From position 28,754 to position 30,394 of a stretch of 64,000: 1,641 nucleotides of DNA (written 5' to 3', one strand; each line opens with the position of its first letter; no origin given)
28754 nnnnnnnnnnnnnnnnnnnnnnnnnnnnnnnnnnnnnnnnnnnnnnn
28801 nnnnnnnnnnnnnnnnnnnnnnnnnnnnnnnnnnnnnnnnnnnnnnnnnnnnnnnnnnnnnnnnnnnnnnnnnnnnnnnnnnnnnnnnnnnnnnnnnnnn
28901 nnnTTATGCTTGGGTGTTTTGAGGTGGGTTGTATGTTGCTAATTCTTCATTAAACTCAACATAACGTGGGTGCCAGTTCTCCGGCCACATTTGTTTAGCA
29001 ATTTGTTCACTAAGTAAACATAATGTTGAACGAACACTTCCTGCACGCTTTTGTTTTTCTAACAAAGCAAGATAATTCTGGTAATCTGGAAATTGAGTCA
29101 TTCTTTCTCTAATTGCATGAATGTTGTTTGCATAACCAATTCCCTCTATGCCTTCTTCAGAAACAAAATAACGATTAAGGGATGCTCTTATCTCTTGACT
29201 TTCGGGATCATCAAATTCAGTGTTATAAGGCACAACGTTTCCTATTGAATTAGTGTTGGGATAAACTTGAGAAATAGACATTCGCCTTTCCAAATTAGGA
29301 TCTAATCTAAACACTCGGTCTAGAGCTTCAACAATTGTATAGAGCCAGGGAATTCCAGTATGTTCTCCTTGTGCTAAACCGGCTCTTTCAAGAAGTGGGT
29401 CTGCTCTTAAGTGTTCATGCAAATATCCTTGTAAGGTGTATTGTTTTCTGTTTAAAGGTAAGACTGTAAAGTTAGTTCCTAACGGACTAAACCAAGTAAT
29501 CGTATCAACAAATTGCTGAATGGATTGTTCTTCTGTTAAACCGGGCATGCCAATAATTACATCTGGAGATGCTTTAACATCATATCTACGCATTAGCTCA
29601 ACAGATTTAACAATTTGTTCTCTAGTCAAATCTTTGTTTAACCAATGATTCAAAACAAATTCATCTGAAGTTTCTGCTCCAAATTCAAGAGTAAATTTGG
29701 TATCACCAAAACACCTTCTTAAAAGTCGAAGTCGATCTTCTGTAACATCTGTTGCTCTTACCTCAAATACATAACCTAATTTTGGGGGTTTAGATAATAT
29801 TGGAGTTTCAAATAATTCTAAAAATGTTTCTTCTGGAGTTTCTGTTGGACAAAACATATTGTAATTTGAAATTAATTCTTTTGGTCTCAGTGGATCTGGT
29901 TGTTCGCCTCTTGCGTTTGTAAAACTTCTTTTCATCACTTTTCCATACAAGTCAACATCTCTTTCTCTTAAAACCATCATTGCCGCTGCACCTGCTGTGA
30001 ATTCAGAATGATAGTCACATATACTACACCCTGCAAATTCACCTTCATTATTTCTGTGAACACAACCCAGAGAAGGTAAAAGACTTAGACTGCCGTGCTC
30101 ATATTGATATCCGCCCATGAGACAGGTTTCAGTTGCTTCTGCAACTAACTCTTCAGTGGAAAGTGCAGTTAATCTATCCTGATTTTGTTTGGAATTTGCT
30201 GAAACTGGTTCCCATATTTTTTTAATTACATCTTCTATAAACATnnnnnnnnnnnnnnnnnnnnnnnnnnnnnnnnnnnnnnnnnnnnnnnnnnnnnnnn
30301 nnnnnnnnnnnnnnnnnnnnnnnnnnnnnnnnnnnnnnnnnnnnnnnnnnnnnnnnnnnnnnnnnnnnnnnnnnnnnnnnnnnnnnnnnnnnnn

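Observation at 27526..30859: Operon of a nitroreductase-family protein, a YhcC/Elp3-like radical SAM enzyme (CX11CX2C) and a 444-aa unknown protein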

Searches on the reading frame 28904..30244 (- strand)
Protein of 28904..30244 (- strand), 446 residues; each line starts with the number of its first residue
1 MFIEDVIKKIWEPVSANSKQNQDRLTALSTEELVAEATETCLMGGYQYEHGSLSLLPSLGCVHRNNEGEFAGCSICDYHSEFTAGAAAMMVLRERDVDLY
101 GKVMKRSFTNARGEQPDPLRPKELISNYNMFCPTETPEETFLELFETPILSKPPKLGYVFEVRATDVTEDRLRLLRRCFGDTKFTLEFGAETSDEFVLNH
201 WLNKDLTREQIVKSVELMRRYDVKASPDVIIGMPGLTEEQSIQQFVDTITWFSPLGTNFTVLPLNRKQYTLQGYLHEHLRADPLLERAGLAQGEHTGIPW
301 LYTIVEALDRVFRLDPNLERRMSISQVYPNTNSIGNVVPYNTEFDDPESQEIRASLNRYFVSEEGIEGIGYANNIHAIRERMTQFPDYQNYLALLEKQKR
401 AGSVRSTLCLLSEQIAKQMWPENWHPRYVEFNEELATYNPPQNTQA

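Call 3: search_protein_families(library=pfam, proteins=[window:28904-30244:-], max_evalue=0.1)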
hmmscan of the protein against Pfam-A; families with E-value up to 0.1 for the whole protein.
window:28904-30244:- (446 aa): 1 family
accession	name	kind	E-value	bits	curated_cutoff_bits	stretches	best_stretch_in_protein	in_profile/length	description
PF04055.27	Radical_SAM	-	6.4e-07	30.1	29.5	1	147-240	73-158/166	Radical SAM superfamily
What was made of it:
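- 28904..30244 (-): Radical SAM enzyme (446 aa, NCBI tag HN592_02195). It belongs to a small uncharacterised family and has a single C-x11-C-x2-C cluster site plus family-specific N-terminal (1-55) and C-terminal (~325-446) helical domains. PF04055: 30.1 bits, cutoff 29.5 (call 3).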

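Call 4: search_protein_families(library=ncbifam, proteins=[window:28904-30244:-], max_evalue=0.1)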
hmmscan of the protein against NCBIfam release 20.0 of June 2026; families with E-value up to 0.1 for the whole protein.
window:28904-30244:- (446 aa): 7 families
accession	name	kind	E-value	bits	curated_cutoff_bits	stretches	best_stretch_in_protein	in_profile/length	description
TIGR01210.1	TIGR01210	equivalog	1.7e-11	43.9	212.15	1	55-279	19-225/313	archaeosine biosynthesis radical SAM protein RaSEA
TIGR04013.1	B12_SAM_MJ_1487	hypoth_equivalog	1.3e-07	30.8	251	1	161-255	246-336/382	TIGR04013 family B12-binding domain/radical SAM domain-containing protein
TIGR02026.1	BchE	equivalog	0.00012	21.1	481.35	1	139-251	255-365/497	magnesium-protoporphyrin IX monomethyl ester anaerobic oxidative cyclase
TIGR01212.1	TIGR01212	equivalog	0.0013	17.9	180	1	58-243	25-197/302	tRNA modification radical SAM protein MnmL/YtqA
TIGR04479.1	bcpD_PhpK_rSAM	subfamily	0.0021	16.5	600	1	188-254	347-411/504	PhpK family radical SAM P-methyltransferase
TIGR04014.1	B12_SAM_MJ_0865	equivalog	0.0039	16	360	1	186-240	272-325/434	methyl-coenzyme M reductase glutamine C-methyltransferase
NF053742.1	LipS1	equivalog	0.075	12.6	230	0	195-262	117-183/268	LipS1 family lipoyl synthase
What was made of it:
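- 28904..30244 (-): TIGR01210: 43.9 bits, cutoff 212; TIGR01212: 17.9 bits, cutoff 180 (call 4).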

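Call 5: find_homologous_proteins(query=window:28904-30244:-)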
Query window:28904-30244:- (446 aa): 14 proteins with E <= 0.001 among 8000 candidates.
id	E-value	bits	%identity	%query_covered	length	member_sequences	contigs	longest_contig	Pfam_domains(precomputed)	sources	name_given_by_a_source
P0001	0.0e+0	1032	100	100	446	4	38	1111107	PF04055.28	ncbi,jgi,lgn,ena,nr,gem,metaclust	ncbi:hypothetical protein HN592_02195 [Candidatus Woesearchaeota archaeon]|jgi:uncharacterized Fe-S 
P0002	8.5e-87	310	38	96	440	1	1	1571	PF04055.28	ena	-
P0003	7.2e-84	300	37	98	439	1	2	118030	PF04055.28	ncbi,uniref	ncbi:hypothetical protein [Paenibacillus oleatilyticus]|uniref:Elp3/MiaA/NifB-like radical SAM core 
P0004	4.9e-83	298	37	98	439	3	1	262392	PF04055.28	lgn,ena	-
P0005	1.5e-79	286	35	95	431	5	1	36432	-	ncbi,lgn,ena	-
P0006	1.4e-78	283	37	98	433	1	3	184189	-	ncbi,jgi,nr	ncbi:MAG: Radical domain protein [Herbinix sp.]|jgi:radical SAM enzyme (TIGR01210 family)|nr:Radical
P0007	5.4e-76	274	37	94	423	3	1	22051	-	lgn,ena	-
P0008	4.4e-75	271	35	98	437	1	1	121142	PF04055.28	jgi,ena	jgi:Predicted Fe-S oxidoreductase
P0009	4.3e-74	268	37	98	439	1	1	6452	-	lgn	-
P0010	2.6e-67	246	33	97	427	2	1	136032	PF04055.28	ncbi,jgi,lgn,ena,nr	ncbi:MAG: hypothetical protein FWD82_00610 [Defluviitaleaceae bacterium]|nr:hypothetical protein [De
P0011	1.8e-65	240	32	98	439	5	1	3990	-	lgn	-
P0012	9.8e-63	231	34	98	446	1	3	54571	-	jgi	jgi:uncharacterized Fe-S cluster-containing MiaB family protein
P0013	1.9e-52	197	28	98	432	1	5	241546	-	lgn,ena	-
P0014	8.7e-52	195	33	88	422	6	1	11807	PF04055.28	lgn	-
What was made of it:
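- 28904..30244 (-): 14 clusters among 5.8 billion proteins (call 5).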

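Call 6: search_solved_structures(query=window:28904-30244:-, max_evalue=1, show_alignments=2)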
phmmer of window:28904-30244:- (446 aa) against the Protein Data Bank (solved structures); distinct sequences matched with E-value up to 1: 0.

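Call 7: find_encoding_contigs(protein=P0003, flank=8000, max_places=2)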
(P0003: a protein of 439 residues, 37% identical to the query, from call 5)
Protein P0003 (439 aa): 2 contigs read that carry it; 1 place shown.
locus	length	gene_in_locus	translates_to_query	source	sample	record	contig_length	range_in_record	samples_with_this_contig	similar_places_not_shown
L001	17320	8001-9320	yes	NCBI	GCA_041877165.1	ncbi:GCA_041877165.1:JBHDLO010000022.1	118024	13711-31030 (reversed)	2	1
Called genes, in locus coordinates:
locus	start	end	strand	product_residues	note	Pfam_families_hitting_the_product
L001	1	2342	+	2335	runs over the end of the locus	PF00109:ketoacyl-synt, PF02801:Ketoacyl-synt_C, PF16197:KAsynt_C_assoc, PF22621:CurL-like_PKS_C, PF00550:PP-binding, PF00668:Condensation, PF00501:AMP-binding, PF13193:AMP-binding_C, +3 more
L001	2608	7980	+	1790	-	PF00668:Condensation, PF00501:AMP-binding, PF13193:AMP-binding_C, PF00550:PP-binding, PF00668:Condensation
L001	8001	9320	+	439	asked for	PF04055:Radical_SAM (weak)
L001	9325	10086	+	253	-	PF00583:Acetyltransf_1 (faint)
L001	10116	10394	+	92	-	PF00550:PP-binding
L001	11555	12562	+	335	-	-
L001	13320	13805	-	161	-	-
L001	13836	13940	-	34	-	PF02195:ParB_N (weak)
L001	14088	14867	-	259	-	PF00142:Fer4_NifH (weak), PF01656:CbiA, PF02374:ArsA_ATPase, PF06564:CBP_BcsQ, PF07015:VirC1 (faint), PF09140:MipZ (weak), PF10609:ParA, PF13614:AAA_31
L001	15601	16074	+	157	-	PF09021:HutP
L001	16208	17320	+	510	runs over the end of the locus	PF00221:Lyase_aromatic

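Call 8: find_encoding_contigs(protein=P0006, flank=8000, max_places=2)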
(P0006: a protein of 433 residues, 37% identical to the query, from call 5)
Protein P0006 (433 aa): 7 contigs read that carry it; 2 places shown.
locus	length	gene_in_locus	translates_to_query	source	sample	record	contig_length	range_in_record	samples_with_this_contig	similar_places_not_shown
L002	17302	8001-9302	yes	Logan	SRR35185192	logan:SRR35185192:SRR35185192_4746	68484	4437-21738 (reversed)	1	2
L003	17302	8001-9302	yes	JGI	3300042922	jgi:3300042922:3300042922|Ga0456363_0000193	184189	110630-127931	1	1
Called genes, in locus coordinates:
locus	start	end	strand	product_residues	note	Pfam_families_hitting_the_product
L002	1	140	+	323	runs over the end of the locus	PF00005:ABC_tran, PF13304:AAA_21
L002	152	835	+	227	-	PF00535:Glycos_transf_2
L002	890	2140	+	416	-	PF00999:Na_H_Exchanger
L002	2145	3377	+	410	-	PF00278:Orn_DAP_Arg_deC, PF02784:Orn_Arg_deC_N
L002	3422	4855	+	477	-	PF02310:B12-binding, PF04055:Radical_SAM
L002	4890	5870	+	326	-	PF01522:Polysacc_deac_1, PF03065:Glyco_hydro_57 (faint), PF10096:DUF2334 (weak)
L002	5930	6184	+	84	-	PF00550:PP-binding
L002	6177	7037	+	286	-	-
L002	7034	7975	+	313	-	-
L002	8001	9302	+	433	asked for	-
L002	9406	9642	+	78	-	PF00550:PP-binding (weak)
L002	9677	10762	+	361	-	-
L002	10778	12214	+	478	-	-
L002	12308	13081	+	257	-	PF13489:Methyltransf_23 (weak), PF08241:Methyltransf_11, PF13649:Methyltransf_25 (weak)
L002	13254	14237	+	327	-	PF00535:Glycos_transf_2, PF10111:Glyco_tranf_2_2, PF13641:Glyco_tranf_2_3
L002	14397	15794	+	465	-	PF03559:Hexose_dehydrat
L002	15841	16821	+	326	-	PF01408:GFO_IDH_MocA, PF22725:GFO_IDH_MocA_C3, PF02894:GFO_IDH_MocA_C (weak)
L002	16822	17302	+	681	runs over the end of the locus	-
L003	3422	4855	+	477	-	PF02310:B12-binding, PF04055:Radical_SAM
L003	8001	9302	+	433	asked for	-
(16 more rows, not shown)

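Call 9: find_encoding_contigs(protein=P0004, flank=8000, max_places=2)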
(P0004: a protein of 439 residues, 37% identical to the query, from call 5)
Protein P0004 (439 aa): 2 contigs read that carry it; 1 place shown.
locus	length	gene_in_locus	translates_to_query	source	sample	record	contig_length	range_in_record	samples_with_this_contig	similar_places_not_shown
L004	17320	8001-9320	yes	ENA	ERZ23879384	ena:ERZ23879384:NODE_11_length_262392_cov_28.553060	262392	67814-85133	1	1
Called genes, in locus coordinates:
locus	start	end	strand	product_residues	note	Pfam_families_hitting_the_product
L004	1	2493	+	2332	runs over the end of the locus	PF00109:ketoacyl-synt, PF02801:Ketoacyl-synt_C, PF16197:KAsynt_C_assoc, PF22336:RhiE-like_linker, PF22621:CurL-like_PKS_C, PF00550:PP-binding, PF00668:Condensation, PF00501:AMP-binding, +2 more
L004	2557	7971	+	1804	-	PF00668:Condensation, PF00501:AMP-binding, PF13193:AMP-binding_C, PF00550:PP-binding (weak), PF00668:Condensation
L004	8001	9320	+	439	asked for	PF04055:Radical_SAM (weak)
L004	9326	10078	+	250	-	-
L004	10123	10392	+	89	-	PF00550:PP-binding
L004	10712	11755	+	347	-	PF14399:BtrH_N (weak)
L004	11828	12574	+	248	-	PF04055:Radical_SAM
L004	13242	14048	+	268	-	PF26550:Tricorn_2nd (weak)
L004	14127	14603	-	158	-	PF03734:YkuD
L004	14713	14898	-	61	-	PF12645:HTH_16 (weak)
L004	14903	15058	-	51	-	PF12841:YvrJ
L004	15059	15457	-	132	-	PF08281:Sigma70_r4_2 (weak), PF04545:Sigma70_r4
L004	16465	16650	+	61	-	-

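Call 14: search_solved_structures(query=A1, max_evalue=10, show_alignments=3)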
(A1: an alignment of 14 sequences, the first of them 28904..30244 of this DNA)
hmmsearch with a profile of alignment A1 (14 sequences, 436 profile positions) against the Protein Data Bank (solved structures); distinct sequences matched with E-value up to 10: 8.
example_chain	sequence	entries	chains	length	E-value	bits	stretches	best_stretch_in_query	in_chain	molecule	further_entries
6p78_A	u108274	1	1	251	0.00017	23.5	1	122-215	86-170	Queuine lyase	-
9ccb_A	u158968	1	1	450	0.0089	17.9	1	156-240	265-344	Radical SAM core domain-containing protein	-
6iad_A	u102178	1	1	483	0.21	13.4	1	137-246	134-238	Histone acetyltransferase, ELP3 family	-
6iaz_A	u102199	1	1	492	0.22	13.3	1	137-246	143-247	Histone acetyltransferase, ELP3 family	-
6ia8_A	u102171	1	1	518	0.23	13.2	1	137-246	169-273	Histone acetyltransferase, ELP3 family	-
8b9z_V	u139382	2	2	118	1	11.1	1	365-430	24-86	NADH dehydrogenase (Ubiquinone) 13 kDa B subunit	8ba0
8esw_A5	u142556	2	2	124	1.1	11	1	365-430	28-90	NADH dehydrogenase (Ubiquinone) 13 kDa B subunit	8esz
9xaa_2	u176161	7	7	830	2.1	10.1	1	283-354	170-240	Tsr1 | Bms1-type G domain-containing protein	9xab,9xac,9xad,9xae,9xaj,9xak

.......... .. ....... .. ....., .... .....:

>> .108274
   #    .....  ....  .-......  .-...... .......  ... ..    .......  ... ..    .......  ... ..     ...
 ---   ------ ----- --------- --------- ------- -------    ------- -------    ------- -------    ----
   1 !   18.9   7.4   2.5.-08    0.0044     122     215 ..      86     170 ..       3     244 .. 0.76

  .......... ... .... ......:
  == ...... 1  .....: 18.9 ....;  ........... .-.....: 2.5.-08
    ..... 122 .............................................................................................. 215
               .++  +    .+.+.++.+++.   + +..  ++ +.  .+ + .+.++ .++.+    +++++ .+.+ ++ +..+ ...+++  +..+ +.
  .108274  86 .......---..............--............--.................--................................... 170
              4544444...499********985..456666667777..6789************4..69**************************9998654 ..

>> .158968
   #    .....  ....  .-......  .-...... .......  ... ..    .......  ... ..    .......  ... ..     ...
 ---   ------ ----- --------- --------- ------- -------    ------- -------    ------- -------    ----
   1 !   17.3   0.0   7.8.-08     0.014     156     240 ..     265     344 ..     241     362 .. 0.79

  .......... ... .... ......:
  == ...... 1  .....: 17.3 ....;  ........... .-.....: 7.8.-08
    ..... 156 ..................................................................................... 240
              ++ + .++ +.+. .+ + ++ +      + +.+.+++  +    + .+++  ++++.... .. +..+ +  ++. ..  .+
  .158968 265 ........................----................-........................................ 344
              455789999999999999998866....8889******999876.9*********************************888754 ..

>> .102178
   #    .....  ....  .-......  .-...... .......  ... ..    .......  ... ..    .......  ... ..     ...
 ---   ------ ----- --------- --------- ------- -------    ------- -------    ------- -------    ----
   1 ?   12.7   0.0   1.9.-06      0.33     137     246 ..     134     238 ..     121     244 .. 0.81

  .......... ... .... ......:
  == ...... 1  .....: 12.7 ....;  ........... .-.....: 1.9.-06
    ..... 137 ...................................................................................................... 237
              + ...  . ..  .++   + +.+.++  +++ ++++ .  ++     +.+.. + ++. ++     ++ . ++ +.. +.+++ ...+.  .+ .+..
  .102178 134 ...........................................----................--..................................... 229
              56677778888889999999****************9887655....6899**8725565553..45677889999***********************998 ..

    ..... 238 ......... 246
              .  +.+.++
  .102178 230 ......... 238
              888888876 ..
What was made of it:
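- Closest known: Queuine lyase. Same: The match covers the beta-strand/G-[VI]-E...RN..LNK region (call 14).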

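Call 16: search_protein_families(library=ncbifam, alignment_id=A1, max_evalue=0.01)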
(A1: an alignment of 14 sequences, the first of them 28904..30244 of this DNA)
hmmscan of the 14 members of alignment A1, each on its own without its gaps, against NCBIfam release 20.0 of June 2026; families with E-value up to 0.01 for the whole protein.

A. member 1, window:28904-30244:- (446 aa): 6 families
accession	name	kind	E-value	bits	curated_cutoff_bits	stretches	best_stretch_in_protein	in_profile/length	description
TIGR01210.1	TIGR01210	equivalog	1.7e-11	43.9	212.15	1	55-279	19-225/313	archaeosine biosynthesis radical SAM protein RaSEA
TIGR04013.1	B12_SAM_MJ_1487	hypoth_equivalog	1.3e-07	30.8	251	1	161-255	246-336/382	TIGR04013 family B12-binding domain/radical SAM domain-containing protein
TIGR02026.1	BchE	equivalog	0.00012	21.1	481.35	1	139-251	255-365/497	magnesium-protoporphyrin IX monomethyl ester anaerobic oxidative cyclase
TIGR01212.1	TIGR01212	equivalog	0.0013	17.9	180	1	58-243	25-197/302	tRNA modification radical SAM protein MnmL/YtqA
TIGR04479.1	bcpD_PhpK_rSAM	subfamily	0.0021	16.5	600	1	188-254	347-411/504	PhpK family radical SAM P-methyltransferase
TIGR04014.1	B12_SAM_MJ_0865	equivalog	0.0039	16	360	1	186-240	272-325/434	methyl-coenzyme M reductase glutamine C-methyltransferase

B. families by the number of members that match (of 14 scanned): 9 families
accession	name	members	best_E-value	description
TIGR01210.1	TIGR01210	14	4.7e-22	archaeosine biosynthesis radical SAM protein RaSEA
TIGR04479.1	bcpD_PhpK_rSAM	10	4.3e-07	PhpK family radical SAM P-methyltransferase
TIGR01212.1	TIGR01212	9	2.9e-09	tRNA modification radical SAM protein MnmL/YtqA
TIGR04013.1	B12_SAM_MJ_1487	8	1.3e-07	TIGR04013 family B12-binding domain/radical SAM domain-containing protein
TIGR04014.1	B12_SAM_MJ_0865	6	2.1e-07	methyl-coenzyme M reductase glutamine C-methyltransferase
TIGR01211.1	ELP3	2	2.3e-05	tRNA uridine(34) 5-carboxymethylaminomethyl modification radical SAM/GNAT enzyme Elp3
TIGR02026.1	BchE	1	0.00012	magnesium-protoporphyrin IX monomethyl ester anaerobic oxidative cyclase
TIGR04190.1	B12_SAM_Ta0216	1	0.0009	TIGR04190 family B12-binding domain/radical SAM domain protein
TIGR03471.1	HpnJ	1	0.0018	hopanoid biosynthesis associated radical SAM protein HpnJ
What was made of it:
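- On RaSEA (TIGR01210 equivalog): The best hit among the 14 family members has E 4.7e-22 (call 16).
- On Elp3 (TIGR01211): Only 2 of 14 family members hit weakly (call 16).
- Closest known: YhcC/YtqA/MnmL. Different: The window protein has no TIGR01211 hit, and there is no GNAT domain (calls 3, 4, 16).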

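Call 17: find_encoding_contigs(protein=P0005, flank=8000, max_places=1)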
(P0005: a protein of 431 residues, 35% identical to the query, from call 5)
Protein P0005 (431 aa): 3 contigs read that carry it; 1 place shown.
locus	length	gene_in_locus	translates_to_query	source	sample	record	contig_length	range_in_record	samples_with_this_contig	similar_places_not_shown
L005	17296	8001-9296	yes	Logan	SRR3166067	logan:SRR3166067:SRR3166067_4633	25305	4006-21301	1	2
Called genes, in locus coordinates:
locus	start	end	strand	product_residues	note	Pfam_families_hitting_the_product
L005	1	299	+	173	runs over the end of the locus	-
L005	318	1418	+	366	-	-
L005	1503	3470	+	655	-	PF00561:Abhydrolase_1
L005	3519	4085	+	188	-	PF03352:Adenine_glyco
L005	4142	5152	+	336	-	-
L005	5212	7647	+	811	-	-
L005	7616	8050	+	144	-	-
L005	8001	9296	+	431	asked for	-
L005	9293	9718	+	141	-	PF00903:Glyoxalase (weak), PF13468:Glyoxalase_3 (weak), PF13669:Glyoxalase_4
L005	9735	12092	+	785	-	PF00501:AMP-binding, PF00550:PP-binding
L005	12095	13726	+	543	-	PF02310:B12-binding (weak), PF04055:Radical_SAM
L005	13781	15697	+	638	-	PF00561:Abhydrolase_1, PF12146:Hydrolase_4 (weak)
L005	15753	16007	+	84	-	-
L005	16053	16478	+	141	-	PF00903:Glyoxalase (weak)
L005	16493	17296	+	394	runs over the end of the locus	PF00155:Aminotran_1_2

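Call 18: find_encoding_contigs(protein=P0008, flank=8000, max_places=1)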
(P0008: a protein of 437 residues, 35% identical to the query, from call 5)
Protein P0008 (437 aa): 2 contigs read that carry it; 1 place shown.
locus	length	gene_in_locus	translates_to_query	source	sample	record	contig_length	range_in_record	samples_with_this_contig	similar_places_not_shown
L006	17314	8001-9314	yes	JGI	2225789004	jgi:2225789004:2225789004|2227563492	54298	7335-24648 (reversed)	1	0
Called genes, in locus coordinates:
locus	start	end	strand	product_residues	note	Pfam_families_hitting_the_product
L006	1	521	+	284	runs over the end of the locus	PF01145:Band_7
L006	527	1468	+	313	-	PF01136:Peptidase_U32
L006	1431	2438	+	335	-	PF00005:ABC_tran, PF13304:AAA_21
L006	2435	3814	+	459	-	PF02310:B12-binding, PF04055:Radical_SAM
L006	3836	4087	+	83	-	PF14573:PP-binding_2 (weak), PF00550:PP-binding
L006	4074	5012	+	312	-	-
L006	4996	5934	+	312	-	-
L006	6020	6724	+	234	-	PF00535:Glycos_transf_2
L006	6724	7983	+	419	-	PF00278:Orn_DAP_Arg_deC, PF02784:Orn_Arg_deC_N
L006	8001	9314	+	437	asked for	PF04055:Radical_SAM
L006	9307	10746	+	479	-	PF02310:B12-binding (weak), PF04055:Radical_SAM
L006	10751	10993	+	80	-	PF00550:PP-binding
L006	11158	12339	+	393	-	PF00438:S-AdoMet_synt_N, PF02772:S-AdoMet_synt_M, PF02773:S-AdoMet_synt_C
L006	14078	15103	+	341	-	-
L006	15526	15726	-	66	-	-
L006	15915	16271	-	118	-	PF00665:rve, PF13683:rve_3, PF13333:rve_2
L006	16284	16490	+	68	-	-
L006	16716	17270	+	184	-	PF02283:CobU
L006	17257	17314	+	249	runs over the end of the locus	PF02654:CobS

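Call 19: find_encoding_contigs(protein=P0012, flank=8000, max_places=1)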
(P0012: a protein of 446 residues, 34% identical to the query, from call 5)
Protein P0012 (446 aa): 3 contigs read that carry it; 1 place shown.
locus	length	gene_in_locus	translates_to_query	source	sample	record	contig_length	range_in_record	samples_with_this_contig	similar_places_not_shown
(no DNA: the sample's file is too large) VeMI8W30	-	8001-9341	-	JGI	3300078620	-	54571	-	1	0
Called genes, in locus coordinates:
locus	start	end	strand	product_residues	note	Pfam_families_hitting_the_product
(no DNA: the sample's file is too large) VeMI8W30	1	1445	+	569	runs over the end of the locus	-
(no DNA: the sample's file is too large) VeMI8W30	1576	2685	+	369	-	PF01761:DHQ_synthase, PF24621:DHQS_C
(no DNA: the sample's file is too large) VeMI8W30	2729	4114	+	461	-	PF00501:AMP-binding, PF13193:AMP-binding_C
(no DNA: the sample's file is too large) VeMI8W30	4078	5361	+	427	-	PF00291:PALP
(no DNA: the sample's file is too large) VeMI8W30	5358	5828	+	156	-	PF07977:FabA, PF22818:ApeI-like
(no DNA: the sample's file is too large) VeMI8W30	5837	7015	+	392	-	PF00109:ketoacyl-synt, PF02801:Ketoacyl-synt_C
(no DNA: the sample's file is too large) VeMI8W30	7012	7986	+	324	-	-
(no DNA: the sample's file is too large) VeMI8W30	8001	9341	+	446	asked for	-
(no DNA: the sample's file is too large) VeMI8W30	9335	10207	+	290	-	PF01061:ABC2_membrane, PF12698:ABC2_membrane_3 (weak)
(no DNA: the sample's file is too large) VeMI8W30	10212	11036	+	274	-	PF00005:ABC_tran, PF13304:AAA_21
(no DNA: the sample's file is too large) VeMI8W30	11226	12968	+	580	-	PF13231:PMT_2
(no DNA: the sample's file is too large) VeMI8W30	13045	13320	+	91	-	PF00550:PP-binding (weak)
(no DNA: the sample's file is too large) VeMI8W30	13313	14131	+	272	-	PF12146:Hydrolase_4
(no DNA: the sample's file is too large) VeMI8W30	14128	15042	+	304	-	PF00561:Abhydrolase_1 (weak), PF12697:Abhydrolase_6, PF12146:Hydrolase_4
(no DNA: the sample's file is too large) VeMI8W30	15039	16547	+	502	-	PF01266:DAO (weak), PF01494:FAD_binding_3 (weak), PF01593:Amino_oxidase, PF01946:Thi4 (weak), PF13450:NAD_binding_8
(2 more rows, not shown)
